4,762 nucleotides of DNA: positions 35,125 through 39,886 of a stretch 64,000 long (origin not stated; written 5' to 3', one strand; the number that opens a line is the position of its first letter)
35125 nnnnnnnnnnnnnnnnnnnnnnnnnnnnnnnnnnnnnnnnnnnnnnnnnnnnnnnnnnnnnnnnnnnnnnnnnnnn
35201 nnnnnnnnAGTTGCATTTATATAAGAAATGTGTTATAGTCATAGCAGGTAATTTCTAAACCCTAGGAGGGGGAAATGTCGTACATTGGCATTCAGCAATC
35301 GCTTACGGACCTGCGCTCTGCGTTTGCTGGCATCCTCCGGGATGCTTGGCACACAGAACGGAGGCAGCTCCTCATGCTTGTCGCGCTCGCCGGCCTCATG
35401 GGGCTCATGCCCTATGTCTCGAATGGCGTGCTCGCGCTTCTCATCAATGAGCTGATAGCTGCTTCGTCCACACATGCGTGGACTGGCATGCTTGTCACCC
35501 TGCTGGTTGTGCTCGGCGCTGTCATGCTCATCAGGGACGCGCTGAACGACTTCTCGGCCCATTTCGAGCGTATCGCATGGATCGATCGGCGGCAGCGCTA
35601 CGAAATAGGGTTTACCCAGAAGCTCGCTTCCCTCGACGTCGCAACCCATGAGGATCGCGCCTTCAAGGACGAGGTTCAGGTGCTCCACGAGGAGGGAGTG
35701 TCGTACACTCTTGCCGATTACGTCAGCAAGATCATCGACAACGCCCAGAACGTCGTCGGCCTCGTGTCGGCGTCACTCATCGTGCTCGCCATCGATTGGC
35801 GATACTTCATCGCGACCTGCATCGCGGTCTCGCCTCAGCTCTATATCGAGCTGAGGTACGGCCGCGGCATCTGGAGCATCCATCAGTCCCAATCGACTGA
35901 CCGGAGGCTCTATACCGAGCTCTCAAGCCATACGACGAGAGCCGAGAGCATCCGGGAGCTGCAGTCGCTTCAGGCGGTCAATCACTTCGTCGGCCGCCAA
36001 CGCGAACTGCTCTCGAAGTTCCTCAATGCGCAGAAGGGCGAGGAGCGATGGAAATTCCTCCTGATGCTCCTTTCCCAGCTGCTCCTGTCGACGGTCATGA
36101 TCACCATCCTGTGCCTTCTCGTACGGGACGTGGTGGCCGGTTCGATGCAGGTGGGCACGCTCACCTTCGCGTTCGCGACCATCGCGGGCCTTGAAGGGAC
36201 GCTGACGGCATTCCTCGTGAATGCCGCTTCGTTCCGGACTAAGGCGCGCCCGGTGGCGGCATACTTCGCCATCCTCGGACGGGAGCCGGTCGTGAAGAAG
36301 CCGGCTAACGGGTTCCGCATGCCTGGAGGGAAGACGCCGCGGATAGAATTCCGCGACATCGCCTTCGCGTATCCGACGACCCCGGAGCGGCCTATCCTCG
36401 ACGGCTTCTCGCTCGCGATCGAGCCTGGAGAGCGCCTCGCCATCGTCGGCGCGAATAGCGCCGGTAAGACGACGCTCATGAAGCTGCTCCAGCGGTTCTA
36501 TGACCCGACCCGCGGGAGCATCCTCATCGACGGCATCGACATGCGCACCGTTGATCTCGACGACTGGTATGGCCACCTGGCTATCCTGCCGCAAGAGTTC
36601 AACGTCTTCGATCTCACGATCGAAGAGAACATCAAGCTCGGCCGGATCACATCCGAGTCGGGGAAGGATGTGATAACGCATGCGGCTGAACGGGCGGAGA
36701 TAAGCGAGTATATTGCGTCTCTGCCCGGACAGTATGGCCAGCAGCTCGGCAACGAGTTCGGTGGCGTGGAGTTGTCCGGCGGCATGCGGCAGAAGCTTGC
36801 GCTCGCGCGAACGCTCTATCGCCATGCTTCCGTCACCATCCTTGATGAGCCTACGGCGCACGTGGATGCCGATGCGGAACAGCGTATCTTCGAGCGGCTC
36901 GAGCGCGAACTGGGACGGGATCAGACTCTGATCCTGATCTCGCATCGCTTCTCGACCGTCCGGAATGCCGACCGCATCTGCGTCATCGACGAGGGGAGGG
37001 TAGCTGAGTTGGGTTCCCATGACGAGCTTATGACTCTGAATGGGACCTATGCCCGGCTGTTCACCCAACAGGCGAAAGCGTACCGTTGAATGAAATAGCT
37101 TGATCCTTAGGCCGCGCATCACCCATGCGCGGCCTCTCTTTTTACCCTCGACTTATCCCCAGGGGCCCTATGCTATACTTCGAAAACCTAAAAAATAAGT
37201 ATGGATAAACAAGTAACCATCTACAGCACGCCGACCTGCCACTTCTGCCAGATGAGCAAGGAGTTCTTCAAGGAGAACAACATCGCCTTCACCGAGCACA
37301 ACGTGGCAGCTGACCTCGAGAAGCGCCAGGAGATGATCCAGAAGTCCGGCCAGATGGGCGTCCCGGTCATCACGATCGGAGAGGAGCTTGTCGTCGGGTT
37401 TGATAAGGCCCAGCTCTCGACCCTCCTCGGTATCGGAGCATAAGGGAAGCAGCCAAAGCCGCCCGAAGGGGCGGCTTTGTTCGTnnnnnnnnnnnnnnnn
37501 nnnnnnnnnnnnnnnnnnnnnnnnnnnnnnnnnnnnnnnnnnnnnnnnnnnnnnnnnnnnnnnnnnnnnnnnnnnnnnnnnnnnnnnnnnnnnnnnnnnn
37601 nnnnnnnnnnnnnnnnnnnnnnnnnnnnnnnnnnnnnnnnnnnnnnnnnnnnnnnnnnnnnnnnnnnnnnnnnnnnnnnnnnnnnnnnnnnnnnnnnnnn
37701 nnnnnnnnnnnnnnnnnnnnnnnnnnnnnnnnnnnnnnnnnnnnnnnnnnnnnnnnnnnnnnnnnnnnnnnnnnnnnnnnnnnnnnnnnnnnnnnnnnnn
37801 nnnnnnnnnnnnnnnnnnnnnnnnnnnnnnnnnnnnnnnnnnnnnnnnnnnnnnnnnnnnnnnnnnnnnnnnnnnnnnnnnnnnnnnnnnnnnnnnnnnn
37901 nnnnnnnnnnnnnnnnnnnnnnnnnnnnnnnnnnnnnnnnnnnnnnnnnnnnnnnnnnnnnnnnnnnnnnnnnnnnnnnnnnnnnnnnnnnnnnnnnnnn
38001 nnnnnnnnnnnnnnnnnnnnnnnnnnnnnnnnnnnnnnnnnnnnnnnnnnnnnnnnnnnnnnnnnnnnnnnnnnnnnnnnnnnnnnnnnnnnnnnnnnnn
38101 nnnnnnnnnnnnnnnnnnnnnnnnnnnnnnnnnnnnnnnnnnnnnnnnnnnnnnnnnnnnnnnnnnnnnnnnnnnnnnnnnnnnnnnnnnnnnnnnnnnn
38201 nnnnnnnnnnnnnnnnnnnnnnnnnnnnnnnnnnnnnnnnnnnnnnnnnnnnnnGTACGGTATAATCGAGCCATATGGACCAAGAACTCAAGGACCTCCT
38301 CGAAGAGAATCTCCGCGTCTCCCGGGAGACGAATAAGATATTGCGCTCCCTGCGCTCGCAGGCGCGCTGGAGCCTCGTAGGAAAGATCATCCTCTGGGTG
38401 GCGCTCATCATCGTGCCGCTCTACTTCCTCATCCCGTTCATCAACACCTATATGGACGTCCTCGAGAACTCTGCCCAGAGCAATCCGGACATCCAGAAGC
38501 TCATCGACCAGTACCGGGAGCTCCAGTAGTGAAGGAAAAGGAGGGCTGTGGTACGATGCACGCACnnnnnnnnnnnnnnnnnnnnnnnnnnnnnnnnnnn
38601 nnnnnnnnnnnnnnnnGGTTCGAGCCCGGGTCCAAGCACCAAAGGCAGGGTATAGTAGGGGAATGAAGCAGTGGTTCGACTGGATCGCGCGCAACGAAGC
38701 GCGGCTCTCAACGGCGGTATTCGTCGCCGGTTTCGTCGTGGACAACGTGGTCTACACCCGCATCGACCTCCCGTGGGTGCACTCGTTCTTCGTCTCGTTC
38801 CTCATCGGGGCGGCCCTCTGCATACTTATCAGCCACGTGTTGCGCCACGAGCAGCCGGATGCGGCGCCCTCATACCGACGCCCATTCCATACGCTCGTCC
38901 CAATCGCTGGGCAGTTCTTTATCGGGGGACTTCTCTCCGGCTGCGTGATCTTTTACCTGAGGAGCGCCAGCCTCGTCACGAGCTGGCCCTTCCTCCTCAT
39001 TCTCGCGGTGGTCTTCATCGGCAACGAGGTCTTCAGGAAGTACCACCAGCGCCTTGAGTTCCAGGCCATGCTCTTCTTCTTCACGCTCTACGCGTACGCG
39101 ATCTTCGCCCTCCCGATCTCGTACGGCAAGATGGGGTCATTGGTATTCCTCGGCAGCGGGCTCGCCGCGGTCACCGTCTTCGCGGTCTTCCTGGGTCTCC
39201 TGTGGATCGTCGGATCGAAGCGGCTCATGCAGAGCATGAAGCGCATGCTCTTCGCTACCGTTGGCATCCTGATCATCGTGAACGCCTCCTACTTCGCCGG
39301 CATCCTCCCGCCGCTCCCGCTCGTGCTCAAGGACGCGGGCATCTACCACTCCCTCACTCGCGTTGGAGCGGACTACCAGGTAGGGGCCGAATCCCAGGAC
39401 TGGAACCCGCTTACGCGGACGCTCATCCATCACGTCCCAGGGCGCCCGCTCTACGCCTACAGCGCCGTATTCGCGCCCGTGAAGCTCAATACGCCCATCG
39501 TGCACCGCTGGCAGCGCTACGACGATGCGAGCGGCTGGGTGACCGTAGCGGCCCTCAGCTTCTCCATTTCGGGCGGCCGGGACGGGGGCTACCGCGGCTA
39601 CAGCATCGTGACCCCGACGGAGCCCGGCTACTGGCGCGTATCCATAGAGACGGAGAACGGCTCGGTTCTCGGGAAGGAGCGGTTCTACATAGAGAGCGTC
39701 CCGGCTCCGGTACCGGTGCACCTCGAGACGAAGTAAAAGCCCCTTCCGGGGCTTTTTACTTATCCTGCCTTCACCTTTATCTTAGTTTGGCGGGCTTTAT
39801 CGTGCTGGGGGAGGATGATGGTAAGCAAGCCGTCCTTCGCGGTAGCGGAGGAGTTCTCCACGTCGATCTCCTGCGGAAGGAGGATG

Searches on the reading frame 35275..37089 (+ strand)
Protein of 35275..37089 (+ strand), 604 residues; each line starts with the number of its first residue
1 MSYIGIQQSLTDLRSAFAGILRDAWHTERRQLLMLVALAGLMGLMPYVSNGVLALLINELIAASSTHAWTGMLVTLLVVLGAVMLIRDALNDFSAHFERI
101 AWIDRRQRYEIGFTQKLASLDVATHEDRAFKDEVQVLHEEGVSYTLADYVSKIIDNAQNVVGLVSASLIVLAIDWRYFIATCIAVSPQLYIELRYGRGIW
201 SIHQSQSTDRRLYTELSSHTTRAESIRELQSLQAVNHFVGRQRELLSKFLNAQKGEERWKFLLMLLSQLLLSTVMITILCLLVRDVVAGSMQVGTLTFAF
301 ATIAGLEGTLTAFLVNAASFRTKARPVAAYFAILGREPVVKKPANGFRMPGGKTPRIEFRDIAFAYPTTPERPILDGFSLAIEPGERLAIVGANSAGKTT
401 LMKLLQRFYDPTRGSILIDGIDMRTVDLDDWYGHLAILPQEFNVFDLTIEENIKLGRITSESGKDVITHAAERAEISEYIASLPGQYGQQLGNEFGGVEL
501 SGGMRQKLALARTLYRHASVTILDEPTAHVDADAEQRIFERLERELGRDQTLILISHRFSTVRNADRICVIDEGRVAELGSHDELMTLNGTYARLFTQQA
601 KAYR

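Call 54: search_protein_families(library=pfam, proteins=[window:35275-37089:+], max_evalue=0.00001)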
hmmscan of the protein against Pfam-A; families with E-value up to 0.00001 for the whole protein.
window:35275-37089:+ (604 aa): 2 families
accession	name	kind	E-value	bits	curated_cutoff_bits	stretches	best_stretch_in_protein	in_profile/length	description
PF00005.33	ABC_tran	-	1.8e-29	103.6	25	1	375-528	1-137/137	ABC transporter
PF13304.12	AAA_21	-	3.5e-10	40.9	27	0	499-557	237-298/304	AAA domain, putative AbiEii toxin, Type IV TA system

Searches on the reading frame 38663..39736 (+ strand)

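Call 55: search_protein_families(library=pfam, proteins=[window:38663-39736:+], max_evalue=0.00001)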
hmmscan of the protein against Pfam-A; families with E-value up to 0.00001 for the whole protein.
window:38663-39736:+ (357 aa): 1 family
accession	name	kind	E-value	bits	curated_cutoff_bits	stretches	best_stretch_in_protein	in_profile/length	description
PF11141.13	DUF2914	-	2.8e-12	46.6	23.6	1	277-342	2-61/62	Protein of unknown function (DUF2914)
